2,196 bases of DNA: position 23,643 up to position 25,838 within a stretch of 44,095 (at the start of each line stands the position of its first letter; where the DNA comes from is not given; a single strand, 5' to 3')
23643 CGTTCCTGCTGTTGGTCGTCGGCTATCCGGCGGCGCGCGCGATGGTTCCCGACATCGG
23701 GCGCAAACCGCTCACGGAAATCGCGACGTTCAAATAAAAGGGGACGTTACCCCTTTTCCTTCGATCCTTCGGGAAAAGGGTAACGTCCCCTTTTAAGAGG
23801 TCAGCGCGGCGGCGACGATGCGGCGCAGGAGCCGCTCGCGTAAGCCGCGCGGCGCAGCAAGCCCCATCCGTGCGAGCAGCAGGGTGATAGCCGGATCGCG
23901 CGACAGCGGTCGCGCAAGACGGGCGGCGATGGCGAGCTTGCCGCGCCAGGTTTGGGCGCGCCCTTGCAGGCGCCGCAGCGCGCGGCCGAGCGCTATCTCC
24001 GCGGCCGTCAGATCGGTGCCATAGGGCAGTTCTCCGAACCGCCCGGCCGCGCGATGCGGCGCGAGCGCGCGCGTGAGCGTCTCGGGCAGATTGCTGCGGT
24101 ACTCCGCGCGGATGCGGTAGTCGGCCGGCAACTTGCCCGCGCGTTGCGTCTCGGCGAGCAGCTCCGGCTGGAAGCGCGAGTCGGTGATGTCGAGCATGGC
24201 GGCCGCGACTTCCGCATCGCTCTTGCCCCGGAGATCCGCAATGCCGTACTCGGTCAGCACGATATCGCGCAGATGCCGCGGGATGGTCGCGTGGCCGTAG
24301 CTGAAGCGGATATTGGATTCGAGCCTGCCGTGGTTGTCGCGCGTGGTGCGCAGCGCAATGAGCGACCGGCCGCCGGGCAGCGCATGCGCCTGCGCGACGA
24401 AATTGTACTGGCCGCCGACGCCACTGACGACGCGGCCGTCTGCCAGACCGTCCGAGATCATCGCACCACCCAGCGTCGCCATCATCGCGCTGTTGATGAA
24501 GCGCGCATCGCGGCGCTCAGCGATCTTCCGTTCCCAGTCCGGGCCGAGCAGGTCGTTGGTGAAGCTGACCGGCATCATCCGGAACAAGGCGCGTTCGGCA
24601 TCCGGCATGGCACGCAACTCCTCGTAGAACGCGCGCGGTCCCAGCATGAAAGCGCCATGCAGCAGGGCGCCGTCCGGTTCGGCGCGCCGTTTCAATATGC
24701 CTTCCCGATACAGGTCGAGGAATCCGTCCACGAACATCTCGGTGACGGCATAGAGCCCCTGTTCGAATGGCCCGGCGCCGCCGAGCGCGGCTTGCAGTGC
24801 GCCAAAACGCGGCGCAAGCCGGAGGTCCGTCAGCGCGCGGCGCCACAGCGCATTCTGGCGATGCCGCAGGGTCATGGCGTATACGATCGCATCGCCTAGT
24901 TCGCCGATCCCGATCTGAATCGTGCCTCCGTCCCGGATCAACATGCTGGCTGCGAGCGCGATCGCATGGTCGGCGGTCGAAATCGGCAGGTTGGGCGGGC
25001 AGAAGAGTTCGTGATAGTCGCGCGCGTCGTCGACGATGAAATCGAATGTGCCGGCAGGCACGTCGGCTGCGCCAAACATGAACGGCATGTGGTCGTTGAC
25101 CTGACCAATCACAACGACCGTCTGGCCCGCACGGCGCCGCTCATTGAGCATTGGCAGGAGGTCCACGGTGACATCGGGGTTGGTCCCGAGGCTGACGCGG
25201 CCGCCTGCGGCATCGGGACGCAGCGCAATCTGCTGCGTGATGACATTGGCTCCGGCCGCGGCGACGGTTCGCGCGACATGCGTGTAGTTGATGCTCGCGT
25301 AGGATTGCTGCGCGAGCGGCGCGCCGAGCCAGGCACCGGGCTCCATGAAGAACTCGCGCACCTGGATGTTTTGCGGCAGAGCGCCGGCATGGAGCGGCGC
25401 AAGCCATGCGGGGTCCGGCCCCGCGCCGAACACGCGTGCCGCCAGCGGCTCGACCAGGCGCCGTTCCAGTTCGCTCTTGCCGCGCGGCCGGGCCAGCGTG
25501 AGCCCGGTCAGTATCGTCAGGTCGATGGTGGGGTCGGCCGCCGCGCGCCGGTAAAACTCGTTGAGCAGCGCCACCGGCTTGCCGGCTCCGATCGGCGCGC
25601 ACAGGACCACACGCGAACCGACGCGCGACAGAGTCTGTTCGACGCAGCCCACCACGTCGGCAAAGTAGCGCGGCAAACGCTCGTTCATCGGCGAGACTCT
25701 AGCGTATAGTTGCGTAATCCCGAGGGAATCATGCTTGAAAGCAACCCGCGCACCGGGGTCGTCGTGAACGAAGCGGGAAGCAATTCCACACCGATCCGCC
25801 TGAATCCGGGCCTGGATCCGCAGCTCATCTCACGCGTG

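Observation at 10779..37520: Six-locus family of nested-palindrome intergenic elements (A-run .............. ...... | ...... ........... T-run)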

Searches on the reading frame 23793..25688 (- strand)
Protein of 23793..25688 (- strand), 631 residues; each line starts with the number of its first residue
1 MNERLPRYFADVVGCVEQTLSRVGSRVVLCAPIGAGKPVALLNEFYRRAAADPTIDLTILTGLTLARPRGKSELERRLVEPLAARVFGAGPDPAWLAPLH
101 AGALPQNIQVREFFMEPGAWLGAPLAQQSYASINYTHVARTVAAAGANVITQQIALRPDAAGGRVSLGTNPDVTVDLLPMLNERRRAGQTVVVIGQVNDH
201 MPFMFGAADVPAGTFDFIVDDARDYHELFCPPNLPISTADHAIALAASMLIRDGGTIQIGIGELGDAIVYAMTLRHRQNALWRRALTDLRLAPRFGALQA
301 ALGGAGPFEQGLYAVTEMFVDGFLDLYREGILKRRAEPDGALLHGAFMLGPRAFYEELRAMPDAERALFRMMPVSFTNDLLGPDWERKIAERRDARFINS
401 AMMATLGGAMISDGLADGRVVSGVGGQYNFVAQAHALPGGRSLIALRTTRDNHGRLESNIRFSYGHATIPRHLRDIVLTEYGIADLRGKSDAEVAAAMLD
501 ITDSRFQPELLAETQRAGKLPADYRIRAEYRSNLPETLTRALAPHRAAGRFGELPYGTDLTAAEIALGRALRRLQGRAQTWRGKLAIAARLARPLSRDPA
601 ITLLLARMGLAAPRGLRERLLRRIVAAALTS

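Call 21: search_protein_families(library=pfam, proteins=[window:23793-25688:-])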
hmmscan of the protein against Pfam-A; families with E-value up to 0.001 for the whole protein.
window:23793-25688:- (631 aa): 1 family
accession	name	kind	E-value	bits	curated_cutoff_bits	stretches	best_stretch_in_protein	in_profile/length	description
PF13336.12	AcetylCoA_hyd_C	-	2.3e-37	128.8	23.7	1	350-513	1-153/154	Acetyl-CoA hydrolase/transferase C-terminal domain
